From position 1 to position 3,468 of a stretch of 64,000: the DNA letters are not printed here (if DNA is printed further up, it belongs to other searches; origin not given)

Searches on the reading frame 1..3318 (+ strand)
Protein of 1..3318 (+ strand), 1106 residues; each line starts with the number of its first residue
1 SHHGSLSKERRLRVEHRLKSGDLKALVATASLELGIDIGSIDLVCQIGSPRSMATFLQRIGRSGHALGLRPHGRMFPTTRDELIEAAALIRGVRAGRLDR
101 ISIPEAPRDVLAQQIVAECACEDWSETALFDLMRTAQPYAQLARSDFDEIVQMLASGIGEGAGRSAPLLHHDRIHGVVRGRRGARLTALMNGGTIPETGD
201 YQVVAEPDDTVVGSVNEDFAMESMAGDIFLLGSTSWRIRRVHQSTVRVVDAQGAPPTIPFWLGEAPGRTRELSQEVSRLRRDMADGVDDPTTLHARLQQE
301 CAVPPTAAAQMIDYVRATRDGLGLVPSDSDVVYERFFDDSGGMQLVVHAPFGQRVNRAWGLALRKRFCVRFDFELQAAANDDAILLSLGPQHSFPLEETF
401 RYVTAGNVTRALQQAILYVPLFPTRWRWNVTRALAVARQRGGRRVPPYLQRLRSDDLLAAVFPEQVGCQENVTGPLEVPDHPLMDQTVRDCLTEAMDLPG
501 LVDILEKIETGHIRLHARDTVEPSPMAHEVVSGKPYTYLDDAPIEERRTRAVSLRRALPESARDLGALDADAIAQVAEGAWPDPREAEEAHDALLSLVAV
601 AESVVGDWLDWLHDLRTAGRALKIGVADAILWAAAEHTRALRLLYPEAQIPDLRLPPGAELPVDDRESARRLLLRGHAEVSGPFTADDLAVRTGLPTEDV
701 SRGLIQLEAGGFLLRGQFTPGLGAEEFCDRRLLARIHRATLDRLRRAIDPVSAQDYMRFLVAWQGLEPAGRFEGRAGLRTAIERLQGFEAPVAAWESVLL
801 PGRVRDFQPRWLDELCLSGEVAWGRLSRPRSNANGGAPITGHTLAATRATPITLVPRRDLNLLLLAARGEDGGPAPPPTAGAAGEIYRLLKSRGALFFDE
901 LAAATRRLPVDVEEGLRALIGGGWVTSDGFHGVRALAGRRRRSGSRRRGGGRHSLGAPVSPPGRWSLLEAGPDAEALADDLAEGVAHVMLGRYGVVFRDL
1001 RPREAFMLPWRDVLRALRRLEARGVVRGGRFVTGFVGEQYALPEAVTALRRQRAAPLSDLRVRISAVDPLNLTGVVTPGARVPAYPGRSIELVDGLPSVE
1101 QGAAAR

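Call 78: search_protein_families(library=pfam, proteins=[window:1-3318:+], max_evalue=0.00001)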
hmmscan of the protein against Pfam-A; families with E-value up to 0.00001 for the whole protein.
window:1-3318:+ (1106 aa): 5 families
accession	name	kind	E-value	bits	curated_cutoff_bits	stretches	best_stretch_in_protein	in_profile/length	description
PF08494.16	DEAD_assoc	-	8.2e-50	169.7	23.5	1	325-527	1-191/191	DEAD/H associated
PF19306.5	WH_Lhr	-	1e-31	110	27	1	92-256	2-166/168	Large helicase-related protein, winged helix domain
PF23234.1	WH4_Lhr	-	9.3e-28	96.1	27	1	979-1056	5-82/87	Large helicase-related protein, winged-helix domain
PF23235.1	WH3_Lhr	-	1.9e-14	54.1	27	1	751-824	1-73/95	Large helicase-related protein, winged-helix domain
PF00271.37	Helicase_C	-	1.9e-13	51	23.5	1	2-65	45-108/110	Helicase conserved C-terminal domain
